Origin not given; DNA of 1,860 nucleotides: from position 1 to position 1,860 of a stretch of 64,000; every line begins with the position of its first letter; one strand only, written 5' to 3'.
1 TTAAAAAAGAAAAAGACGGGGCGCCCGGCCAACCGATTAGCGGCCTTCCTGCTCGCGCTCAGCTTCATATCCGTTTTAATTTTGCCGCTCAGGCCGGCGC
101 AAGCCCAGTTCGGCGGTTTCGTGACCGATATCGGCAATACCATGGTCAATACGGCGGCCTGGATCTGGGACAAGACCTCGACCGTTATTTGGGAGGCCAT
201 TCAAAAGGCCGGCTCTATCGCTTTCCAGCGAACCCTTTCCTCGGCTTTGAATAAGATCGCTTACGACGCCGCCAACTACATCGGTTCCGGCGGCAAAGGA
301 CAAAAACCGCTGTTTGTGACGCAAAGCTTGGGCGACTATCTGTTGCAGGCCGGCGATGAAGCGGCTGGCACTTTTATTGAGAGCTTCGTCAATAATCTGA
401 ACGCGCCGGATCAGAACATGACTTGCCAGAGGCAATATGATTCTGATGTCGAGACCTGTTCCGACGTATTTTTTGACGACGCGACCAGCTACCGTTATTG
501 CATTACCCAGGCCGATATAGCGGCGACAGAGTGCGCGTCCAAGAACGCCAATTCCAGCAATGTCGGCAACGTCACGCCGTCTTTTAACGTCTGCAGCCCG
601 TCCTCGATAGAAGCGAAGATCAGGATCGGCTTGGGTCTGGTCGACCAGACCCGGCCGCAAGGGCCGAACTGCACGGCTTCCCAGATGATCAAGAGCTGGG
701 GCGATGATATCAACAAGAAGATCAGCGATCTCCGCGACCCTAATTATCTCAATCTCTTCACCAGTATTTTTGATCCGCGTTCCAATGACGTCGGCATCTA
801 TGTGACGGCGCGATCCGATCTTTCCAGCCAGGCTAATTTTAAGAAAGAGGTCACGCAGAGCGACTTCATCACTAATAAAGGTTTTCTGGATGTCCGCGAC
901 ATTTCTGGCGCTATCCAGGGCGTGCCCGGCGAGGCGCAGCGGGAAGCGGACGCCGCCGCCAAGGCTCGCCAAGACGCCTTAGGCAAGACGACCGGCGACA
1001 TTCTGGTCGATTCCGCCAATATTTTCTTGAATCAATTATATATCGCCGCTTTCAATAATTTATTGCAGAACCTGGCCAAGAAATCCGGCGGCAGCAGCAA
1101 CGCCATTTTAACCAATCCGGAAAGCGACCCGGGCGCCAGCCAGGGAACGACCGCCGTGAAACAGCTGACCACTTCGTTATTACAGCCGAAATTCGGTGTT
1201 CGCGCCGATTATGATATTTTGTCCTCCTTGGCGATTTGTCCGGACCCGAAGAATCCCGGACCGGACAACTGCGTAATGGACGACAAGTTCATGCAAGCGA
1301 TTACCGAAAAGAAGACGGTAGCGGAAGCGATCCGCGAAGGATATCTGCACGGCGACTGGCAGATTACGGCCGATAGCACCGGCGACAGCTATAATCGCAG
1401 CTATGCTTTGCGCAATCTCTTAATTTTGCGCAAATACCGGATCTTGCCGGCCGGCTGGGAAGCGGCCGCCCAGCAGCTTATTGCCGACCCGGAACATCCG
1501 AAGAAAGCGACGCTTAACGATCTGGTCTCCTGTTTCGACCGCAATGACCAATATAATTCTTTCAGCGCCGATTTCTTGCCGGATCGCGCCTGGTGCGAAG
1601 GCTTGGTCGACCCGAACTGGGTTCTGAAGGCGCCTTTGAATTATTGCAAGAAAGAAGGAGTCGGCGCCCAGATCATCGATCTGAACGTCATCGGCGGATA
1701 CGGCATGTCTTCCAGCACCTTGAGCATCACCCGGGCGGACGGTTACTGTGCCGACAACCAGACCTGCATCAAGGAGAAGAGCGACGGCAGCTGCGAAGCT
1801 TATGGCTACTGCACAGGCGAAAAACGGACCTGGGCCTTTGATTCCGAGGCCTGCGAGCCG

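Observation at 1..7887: Giant secreted protein built from a recurring C-x5-G-C-x2-aromatic motif, four jelly-roll-like modules and a PKD-like end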

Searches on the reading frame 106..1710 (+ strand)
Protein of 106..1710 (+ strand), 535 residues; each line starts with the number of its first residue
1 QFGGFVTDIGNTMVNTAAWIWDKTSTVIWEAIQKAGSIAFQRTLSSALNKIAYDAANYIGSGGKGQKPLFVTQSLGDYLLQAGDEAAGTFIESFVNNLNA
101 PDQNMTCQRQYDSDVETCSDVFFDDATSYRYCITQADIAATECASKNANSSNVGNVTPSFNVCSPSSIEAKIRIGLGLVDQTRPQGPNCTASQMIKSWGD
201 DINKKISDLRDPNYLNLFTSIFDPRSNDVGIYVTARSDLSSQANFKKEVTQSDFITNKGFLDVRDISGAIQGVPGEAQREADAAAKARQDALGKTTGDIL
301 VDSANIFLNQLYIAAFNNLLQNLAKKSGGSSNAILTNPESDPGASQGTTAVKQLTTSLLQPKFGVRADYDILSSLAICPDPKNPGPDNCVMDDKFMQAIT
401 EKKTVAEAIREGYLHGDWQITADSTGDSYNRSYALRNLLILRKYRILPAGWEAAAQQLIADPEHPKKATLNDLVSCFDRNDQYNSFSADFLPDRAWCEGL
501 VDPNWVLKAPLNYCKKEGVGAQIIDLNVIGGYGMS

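Call 26: search_solved_structures(query=A1, max_evalue=1, show_alignments=3)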
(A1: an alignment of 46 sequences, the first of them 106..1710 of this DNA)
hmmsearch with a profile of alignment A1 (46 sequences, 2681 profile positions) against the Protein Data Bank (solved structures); distinct sequences matched with E-value up to 1: 2.
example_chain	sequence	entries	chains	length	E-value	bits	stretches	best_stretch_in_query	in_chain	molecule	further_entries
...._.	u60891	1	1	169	0.084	12.9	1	1995-2087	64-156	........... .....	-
1gui_A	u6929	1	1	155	0.12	12.4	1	1281-1365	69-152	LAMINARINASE 16A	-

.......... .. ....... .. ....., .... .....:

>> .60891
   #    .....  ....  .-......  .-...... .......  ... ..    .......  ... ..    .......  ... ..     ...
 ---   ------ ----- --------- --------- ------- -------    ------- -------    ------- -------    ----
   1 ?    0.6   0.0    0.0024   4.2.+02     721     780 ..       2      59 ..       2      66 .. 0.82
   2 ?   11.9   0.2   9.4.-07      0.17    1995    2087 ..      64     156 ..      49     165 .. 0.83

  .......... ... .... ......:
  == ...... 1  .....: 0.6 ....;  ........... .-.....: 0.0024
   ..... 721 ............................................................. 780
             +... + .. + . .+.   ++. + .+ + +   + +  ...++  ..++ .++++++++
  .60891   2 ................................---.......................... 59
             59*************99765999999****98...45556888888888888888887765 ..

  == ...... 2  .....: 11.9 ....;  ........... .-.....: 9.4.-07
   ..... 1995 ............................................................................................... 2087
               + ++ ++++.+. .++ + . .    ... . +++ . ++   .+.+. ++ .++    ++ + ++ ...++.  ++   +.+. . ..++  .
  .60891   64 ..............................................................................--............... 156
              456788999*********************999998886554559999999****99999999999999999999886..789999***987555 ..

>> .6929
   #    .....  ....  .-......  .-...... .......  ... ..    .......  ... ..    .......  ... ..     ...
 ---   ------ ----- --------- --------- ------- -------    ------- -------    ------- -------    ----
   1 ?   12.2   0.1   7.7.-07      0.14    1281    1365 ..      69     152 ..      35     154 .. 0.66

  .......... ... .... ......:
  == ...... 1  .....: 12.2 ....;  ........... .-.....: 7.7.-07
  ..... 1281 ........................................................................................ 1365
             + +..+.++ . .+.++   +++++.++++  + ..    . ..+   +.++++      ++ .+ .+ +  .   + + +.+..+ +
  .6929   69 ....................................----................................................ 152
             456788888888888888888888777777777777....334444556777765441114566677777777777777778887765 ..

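Call 32: predict_structure(alignment_id=A1)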
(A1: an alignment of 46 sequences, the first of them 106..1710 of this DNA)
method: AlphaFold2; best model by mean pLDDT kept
length: 535 residues; sequences in the alignment: 46
mean_pLDDT: 58.7   pTM: 0.33
mean pLDDT of the five models: 58.7, 56.5, 56.1, 55.0, 50.1
residues with pLDDT >= 90: 89; 70-90: 68; 50-70: 136; < 50: 242
segments of 3 or more residues with pLDDT < 50: 1-11, 150-194, 222-239, 248-276, 287-313, 315-321, 323-372, 377-387, 511-535
pLDDT, mean of each block of 10 residues (from residue 1): 35 50 51 53 61 64 63 66 59 53 67 93 92 90 66 35 39 41 36 50 63 57 38 43 49 38 41 49 52 35 39 47 42 38 40 39 40 48 46 83 93 91 66 85 88 91 90 95 91 92 86 36 31 27
secondary structure, 60 per line:
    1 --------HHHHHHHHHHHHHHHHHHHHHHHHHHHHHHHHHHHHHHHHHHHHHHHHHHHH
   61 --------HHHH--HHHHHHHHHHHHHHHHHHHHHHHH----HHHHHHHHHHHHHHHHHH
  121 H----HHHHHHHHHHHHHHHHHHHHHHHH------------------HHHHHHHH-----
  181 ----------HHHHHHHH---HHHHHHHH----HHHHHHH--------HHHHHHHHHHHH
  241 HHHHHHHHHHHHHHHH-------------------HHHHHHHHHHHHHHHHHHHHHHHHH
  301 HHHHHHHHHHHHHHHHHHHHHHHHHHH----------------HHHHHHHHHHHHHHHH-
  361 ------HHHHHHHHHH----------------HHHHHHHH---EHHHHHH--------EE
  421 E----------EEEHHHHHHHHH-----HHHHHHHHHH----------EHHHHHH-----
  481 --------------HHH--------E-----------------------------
elements in order: H9-60 H69-72 H75-98 H103-121 H126-149 H168-175 H191-198 H202-209 H214-220 H229-256 H276-327 H344-359 H367-376 H393-400 H405-410 E419-421 E432-434 H435-443 H449-458 H470-475

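Call 40: fold_search(model_id=the predicted structure, library=pdb)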
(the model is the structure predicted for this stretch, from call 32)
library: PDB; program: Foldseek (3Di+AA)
matches with E <= 10: 82; with E <= 0.001: 0
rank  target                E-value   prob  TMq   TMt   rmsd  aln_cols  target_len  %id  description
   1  9s9k_B                4.4e-01  0.63  0.12  0.31  22.7       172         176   13  S. islandicus CdvB (semi open) (released 2026-01-28)
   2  9s9k_A                5.5e-01  0.57  0.12  0.32  22.7       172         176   13  S. islandicus CdvB (semi open) (released 2026-01-28)
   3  5i6j                  8.8e-01  0.08  0.10  0.13  48.8       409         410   10  Crystal Structure of SRGAP2 F-BARx (released 2017-03-08)
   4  2d4u_A                1.1e+00  0.18  0.09  0.23  17.6       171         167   13  Crystal Structure of the ligand binding domain of the bacterial serine chemoreceptor Tsr (released 2006-11-14)
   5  7aam_A                1.9e+00  0.06  0.08  0.14  35.6       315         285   10  Crystal structure of the F-BAR domain of PSTIPIP1 bound to the CTH domain of the phosphatase LYP (released 2022-02-23)
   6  7aal_A                2.0e+00  0.04  0.07  0.11  37.6       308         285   11  Crystal structure of the F-BAR domain of PSTIPIP1, G258A mutant (released 2022-02-23)
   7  9div_G                2.4e+00  0.10  0.06  0.21  16.0       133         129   15  The crystal structure of de novo designed ChuA binding protein C8 (released 2025-05-21)
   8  9n22_K                2.5e+00  0.08  0.10  0.21  67.0       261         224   10  Y20S (Sec18-Sec17-Sec9-Sso1-Snc1) EDTA - Class 2 (released 2025-10-01)
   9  5c5b_A                2.5e+00  0.08  0.11  0.15  23.5       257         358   10  Crystal Structure of Human APPL BAR-PH Heterodimer (released 2016-06-22)
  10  8ib4_Y                2.8e+00  0.12  0.10  0.28  20.1       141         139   13  Respiratory complex CI:CIII2, type IA, Wild type mouse under cold temperature (released 2024-09-18)
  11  6ixe                  2.8e+00  0.06  0.10  0.18  25.9       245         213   11  Crystal structure of SeMet apo SH3BP5 (I41) (released 2019-03-20)
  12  9dir_A                2.9e+00  0.11  0.09  0.28  17.3       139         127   14  Cryo-EM structure of the heme/hemoglobin transporter ChuA, in complex with de novo designed binder G7 (released 2025-05-21)
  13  2elb                  3.1e+00  0.06  0.09  0.12  23.1       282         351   11  Crystal Structure of the BAR-PH domain of human APPL1 (released 2007-05-29)
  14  6a70_F                3.1e+00  0.04  0.08  0.08  27.7       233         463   16  Structure of the human PKD1/PKD2 complex (released 2018-08-15)
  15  5fjd_A                3.3e+00  0.10  0.07  0.26  18.5       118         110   12  APO-CSP1 (COPPER STORAGE PROTEIN 1) FROM METHYLOSINUS TRICHOSPORIUM OB3B (released 2015-11-18)
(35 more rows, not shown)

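Call 49: find_related_loci(query=A1, collection=genome_contigs, flank=10000)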
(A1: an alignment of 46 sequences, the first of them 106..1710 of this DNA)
Query A1 (535 aa) in genome_contigs; peptide patterns used: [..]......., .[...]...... (x = any residue, [..] = any of these).
484 stretches matched a pattern; 431 encode a relative of the query (tblastn E <= 1e-3); the best 80 are kept; 80 distinct loci.
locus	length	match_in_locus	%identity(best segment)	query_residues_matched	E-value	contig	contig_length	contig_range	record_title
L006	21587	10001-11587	83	1-529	0e+0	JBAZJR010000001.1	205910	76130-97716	MAG: Patescibacteria group bacterium isolate SO_2017_LW4_124 scaffold_201_c1_LW137-91_2017, whole genome shotgun sequenc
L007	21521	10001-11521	79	21-531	0e+0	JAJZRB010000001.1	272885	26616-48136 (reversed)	MAG: bacterium isolate SKS1.bin72 NODE_26_length_272885_cov_4.865577, whole genome shotgun sequence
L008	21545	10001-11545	64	1-518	0e+0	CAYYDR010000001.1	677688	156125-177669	MAG TPA_asm: uncultured Gammaproteobacteria bacterium isolate SRP302447_co2_591 genome assembly, contig: NODE_22_length_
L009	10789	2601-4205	61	8-535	0e+0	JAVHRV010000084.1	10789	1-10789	MAG: Patescibacteria group bacterium isolate WB02no5_39_7 NODE_4631_length_10789_cov_4.320104, whole genome shotgun sequ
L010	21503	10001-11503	64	30-531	0e+0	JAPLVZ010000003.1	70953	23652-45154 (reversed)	MAG: Candidatus Falkowbacteria bacterium isolate LacPavin_0419_WC90_MAG_43_11 LacPavin_0419_WC90_scaffold_435800, whole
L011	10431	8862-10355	63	39-531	0e+0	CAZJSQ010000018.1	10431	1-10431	MAG TPA_asm: uncultured Gammaproteobacteria bacterium isolate SRP178699_co1_232 genome assembly, contig: NODE_8791_lengt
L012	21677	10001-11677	56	20-531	0e+0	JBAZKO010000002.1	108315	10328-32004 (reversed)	MAG: Patescibacteria group bacterium isolate SO_2017_LW4_145 scaffold_583_c1_LW137-91_2017, whole genome shotgun sequenc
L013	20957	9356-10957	60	8-531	0e+0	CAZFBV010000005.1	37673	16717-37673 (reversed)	MAG TPA_asm: uncultured Gammaproteobacteria bacterium isolate SRP170004_co1_568 genome assembly, contig: NODE_1480_lengt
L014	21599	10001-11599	60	3-531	0e+0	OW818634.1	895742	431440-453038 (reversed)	metagenome genome assembly, chromosome: 1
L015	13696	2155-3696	59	20-531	0e+0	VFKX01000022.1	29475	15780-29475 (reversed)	MAG: Candidatus Falkowbacteria bacterium isolate Bin_61_32 c_000001553802, whole genome shotgun sequence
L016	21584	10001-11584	59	10-529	0e+0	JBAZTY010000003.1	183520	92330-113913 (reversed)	MAG: Patescibacteria group bacterium isolate SO_2017_GW1_214 NODE_607_length_183520_cov_2.697960_OW334_2017, whole genom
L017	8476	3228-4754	60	20-529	0e+0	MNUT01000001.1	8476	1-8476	MAG: Candidatus Falkowbacteria bacterium CG1_02_37_21 cg1_0.2_scaffold_8595_c, whole genome shotgun sequence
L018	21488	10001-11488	56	27-524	2e-180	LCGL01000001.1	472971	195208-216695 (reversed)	MAG: Candidatus Falkowbacteria bacterium GW2011_GWF2_43_32 UV95_C0001, whole genome shotgun sequence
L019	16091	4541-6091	53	20-531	3e-178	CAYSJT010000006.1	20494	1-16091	MAG TPA_asm: uncultured Gammaproteobacteria bacterium isolate binchicken_co246_376 genome assembly, contig: NODE_3279_le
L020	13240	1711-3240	53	18-529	2e-173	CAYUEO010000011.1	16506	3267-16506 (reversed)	MAG TPA_asm: uncultured Gammaproteobacteria bacterium isolate SRP118108_co5_465 genome assembly, contig: NODE_3316_lengt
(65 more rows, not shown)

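Call 61: search_protein_families(library=phrogs, proteins=[window:106-1710:+], max_evalue=0.01)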
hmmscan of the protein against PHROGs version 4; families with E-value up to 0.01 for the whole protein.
window:106-1710:+ (535 aa): 0 families
